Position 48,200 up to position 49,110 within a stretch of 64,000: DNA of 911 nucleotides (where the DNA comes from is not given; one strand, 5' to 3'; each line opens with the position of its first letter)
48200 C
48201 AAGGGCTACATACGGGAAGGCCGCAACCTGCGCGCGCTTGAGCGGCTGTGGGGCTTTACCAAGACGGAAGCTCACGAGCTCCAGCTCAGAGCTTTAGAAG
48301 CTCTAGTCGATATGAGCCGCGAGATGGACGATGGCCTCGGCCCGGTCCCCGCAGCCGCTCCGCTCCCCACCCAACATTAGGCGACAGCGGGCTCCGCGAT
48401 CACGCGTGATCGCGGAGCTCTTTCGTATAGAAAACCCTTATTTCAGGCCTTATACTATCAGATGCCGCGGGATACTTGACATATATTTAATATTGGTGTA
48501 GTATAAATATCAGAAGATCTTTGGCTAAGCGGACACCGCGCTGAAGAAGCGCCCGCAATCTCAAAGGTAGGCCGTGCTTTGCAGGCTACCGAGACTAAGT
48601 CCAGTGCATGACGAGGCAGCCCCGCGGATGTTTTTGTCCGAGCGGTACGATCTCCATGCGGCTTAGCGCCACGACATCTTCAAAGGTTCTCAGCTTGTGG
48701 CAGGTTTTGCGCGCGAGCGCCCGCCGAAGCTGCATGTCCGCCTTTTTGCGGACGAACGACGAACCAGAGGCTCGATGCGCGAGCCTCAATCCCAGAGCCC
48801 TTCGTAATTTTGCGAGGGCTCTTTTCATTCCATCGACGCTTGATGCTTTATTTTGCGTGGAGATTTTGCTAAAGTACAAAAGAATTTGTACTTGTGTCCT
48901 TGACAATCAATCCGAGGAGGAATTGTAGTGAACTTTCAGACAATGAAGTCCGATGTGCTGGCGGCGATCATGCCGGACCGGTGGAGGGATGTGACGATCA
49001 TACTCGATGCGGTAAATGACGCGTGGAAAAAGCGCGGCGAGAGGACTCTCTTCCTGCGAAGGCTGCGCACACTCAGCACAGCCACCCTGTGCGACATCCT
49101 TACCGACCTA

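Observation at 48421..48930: Orphan promoter-terminator pair: candidate ~320-nt sRNA in a low-GC intergenic gap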

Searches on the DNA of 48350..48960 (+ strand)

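Call 7: search_rna_families(source=window, start=48350, end=48960, threshold=evalue, max_evalue=10, show_alignments=4)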
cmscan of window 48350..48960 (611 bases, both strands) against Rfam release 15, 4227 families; matches with E-value up to 10: 0.
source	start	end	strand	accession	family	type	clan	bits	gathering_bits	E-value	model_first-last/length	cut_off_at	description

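Call 61: search_rna_families(source=window, start=48680, end=48835, threshold=evalue, max_evalue=10, show_alignments=3)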
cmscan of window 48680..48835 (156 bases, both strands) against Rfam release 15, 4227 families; matches with E-value up to 10: 5.
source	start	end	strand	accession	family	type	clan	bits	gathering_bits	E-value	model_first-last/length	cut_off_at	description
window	48767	48787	-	RF01721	Pseudomon-groES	Cis-reg;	-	12.7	50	2.6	46-66/111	no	Pseudomon-groES RNA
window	48759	48825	+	RF02552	RcsR1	Gene; sRNA;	-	12.4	60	2.9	1-96/96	no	RcsR1 sRNA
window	48783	48834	-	RF01346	CRISPR-DR36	Gene; CRISPR;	-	9.6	38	9.8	1-36/36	no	CRISPR RNA direct repeat element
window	48720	48802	-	RF02133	HOXB13-AS1_2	Gene; lncRNA;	-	9.5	40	4.4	1-81/81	no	HOXB13 antisense RNA 1 conserved region 2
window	48698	48755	-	RF02940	COG3860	Cis-reg;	-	8.7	42.5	9.6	1-54/54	no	COG3860 RNA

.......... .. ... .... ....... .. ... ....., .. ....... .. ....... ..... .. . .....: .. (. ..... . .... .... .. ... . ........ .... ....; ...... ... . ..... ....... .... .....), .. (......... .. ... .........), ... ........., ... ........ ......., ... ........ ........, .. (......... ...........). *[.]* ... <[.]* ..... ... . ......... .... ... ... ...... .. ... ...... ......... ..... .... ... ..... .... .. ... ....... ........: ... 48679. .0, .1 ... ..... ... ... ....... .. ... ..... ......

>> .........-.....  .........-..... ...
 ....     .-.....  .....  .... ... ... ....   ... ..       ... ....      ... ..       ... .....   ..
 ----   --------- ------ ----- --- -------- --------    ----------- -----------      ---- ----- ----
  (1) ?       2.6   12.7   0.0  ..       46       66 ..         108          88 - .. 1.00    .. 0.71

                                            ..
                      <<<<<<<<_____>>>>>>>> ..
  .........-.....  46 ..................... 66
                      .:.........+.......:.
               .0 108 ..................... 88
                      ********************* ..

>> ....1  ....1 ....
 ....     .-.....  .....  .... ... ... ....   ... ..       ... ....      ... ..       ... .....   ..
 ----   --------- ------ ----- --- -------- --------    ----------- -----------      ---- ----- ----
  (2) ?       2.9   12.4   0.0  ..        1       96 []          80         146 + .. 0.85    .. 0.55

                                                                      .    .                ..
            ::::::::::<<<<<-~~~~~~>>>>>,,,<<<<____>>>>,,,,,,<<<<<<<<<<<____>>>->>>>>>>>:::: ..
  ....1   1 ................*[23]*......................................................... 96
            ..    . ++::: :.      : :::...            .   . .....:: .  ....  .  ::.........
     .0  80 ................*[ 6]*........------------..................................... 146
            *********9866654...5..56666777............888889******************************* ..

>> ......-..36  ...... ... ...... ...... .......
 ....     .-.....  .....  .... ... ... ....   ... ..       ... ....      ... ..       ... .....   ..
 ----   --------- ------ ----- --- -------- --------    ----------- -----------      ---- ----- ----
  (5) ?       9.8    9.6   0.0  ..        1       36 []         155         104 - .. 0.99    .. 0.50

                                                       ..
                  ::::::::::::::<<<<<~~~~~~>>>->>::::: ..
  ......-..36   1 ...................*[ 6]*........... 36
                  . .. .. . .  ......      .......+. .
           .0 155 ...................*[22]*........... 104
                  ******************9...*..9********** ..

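Call 62: search_rna_families(source=window, start=48505, end=48695, threshold=evalue, max_evalue=10, show_alignments=3)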
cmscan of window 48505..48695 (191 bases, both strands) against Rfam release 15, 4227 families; matches with E-value up to 10: 0.
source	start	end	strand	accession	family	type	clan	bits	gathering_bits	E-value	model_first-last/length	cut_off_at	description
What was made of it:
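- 48513..48681 (+): 5' domain: a predicted four-way junction closed by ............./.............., with three arms (48529..48556, 48559..48594, 48595..48666). No Rfam hit at E<=10 (call 62).
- On 6S RNA / SRP RNA: No Rfam hit (calls 7, 61, 62).
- On Riboswitch / T-box / attenuator leader: No cis-regulatory family matches at E<=10 apart from 9-13-bit chance hits to a generic hairpin (calls 7, 61, 62).
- Closest known: Terminator-containing 5' leaders. Different: No Rfam cis-regulatory family matches (calls 7, 61, 62).
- No Rfam riboswitch, T-box or leader match even at E<=10 (calls 7, 61, 62). No RNase P family scores even about 10 bits on the 5' domain (call 62).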

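Call 77: build_rna_model(alignment_id=A2, structure=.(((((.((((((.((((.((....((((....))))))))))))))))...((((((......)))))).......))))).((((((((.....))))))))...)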
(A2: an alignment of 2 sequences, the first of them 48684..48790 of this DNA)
Model R1 built from alignment A2 (2 sequences, 107 columns); structure: as given.
model positions 107; base pairs 35; branch points 2; effective number of sequences 0.54; information 0.591 bits per position. Calibrated on 0.2 Mb of random sequence (short: E-values are rough).
structure used (alignment columns):
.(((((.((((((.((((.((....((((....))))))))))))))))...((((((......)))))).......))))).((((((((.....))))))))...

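Call 78: search_with_rna_model(model_id=R1, sources=[window, L002, L052, L053, L054, L055, L056, L057, L058, L059, L060, L061, L062, L063, L064, L065, L066, L067, L068, L069, L070, L071, L072, L073, L074, L075, L076, L077, L078, L079, L080, L081, L082, L083, L084, L085, L086, L087, L088, L089, L090, L091, L092, L093, L046], max_evalue=10)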
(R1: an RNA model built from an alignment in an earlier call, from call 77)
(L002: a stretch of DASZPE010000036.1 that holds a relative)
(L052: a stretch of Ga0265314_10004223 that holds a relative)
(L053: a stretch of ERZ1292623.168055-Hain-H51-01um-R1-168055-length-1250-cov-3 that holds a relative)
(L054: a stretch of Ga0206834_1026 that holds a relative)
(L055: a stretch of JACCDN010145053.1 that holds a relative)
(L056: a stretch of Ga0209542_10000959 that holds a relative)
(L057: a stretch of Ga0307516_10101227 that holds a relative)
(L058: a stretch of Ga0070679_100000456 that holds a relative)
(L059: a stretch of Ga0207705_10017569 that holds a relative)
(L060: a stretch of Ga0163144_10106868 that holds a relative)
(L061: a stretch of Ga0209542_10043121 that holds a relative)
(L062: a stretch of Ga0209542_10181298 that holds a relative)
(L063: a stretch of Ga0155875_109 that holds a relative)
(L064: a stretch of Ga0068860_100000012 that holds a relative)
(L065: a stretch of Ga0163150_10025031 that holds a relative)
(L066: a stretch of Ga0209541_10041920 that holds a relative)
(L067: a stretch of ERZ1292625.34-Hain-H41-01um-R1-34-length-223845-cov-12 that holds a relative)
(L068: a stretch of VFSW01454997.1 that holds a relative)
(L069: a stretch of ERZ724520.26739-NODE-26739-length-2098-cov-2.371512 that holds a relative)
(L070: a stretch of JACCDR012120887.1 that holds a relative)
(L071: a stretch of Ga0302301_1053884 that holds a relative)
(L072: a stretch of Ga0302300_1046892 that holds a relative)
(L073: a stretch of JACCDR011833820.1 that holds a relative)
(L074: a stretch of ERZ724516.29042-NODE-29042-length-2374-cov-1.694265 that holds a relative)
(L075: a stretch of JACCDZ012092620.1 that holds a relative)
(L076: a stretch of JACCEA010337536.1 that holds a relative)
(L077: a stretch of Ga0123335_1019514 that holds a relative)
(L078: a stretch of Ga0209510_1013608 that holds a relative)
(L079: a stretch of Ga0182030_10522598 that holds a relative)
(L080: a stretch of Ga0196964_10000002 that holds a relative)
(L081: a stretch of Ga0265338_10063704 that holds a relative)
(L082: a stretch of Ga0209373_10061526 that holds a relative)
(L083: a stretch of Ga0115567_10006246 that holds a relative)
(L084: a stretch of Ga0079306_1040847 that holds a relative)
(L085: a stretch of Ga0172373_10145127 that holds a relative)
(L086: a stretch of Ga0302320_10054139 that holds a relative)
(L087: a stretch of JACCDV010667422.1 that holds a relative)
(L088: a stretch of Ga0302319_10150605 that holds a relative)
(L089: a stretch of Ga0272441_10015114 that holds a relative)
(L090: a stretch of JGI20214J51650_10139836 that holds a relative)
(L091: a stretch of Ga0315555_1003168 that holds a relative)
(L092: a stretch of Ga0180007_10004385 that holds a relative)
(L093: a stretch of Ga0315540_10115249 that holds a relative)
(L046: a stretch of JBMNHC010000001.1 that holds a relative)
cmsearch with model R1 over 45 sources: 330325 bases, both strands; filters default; matches with E-value up to 10: 4.
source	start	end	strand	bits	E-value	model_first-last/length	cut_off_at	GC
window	48684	48790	+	137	2.5e-28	1-107/107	no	0.62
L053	1112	1211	+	26.3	0.0029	1-107/107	no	0.47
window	54314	54408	+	15.2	0.91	1-107/107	no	0.69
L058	6064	6086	-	11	8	18-40/107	no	0.74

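Call 80: search_with_rna_model(model_id=R1, source=L053, max_evalue=10, show_alignments=2, filters=off)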
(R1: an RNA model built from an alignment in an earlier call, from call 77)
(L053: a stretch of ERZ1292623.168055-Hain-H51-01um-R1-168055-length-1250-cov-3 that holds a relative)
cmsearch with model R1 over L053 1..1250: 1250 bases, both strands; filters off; matches with E-value up to 10: 11.
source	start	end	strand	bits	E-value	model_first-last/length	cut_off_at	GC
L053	1112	1211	+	26.2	1.1e-05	1-107/107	no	0.47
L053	775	890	+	11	0.03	1-107/107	no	0.53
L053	460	533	-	4.7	0.8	1-107/107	no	0.34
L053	1005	1036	+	3.2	1.8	1-107/107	no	0.41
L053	799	848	-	2.6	2.4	1-107/107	no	0.7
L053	306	360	-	2.4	2.7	1-107/107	no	0.31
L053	7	97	+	2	3.4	1-107/107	no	0.4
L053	291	304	-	1.9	3.4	55-68/107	no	0.79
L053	85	141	-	1.5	4.4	1-107/107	no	0.44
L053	329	361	+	0.9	5.8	12-45/107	no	0.27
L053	379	454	+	0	9.7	1-107/107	no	0.43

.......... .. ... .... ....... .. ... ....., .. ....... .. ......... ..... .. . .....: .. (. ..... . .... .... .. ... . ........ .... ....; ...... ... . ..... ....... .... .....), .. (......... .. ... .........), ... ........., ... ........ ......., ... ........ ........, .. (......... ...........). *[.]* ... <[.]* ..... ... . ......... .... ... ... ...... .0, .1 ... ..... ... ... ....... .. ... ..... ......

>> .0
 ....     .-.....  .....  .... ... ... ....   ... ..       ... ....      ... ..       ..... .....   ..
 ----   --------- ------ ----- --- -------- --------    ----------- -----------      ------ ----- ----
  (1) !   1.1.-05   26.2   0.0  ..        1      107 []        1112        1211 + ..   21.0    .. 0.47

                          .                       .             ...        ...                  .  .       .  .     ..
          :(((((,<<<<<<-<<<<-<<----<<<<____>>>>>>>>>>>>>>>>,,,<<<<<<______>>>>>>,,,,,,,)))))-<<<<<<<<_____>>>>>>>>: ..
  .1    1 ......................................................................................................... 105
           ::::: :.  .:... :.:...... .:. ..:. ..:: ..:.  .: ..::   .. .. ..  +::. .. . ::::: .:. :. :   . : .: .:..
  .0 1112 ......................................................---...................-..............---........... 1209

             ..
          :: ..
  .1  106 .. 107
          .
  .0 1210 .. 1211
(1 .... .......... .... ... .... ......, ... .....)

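Call 90: search_dna_similar(query=window:48470-48900:+, collection=phages, mode=distant, max_evalue=0.01)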
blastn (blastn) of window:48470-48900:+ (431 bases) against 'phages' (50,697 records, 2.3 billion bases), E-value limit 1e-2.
No match.

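Call 91: search_dna_similar(query=window:48470-48900:+, collection=plasmids, mode=distant, max_evalue=0.01)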
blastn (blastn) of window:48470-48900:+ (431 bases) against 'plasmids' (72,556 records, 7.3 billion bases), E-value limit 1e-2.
No match.

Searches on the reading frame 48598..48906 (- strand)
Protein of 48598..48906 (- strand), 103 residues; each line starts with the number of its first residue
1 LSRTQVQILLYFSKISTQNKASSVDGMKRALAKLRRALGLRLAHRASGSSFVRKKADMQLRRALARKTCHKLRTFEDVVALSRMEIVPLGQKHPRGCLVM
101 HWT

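Call 26: find_homologous_proteins(query=window:48598-48906:-, max_evalue=10)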
Query window:48598-48906:- (103 aa): 1 proteins with E <= 10 among 30 candidates.
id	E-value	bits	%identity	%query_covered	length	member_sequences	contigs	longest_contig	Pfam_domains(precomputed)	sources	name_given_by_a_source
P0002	4.7e-42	159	100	75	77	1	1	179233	-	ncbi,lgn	-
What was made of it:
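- It matches only itself among 5.8 billion proteins (call 26).
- Tried and rejected: The minus-strand 103-aa ORF matched only itself (call 26).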
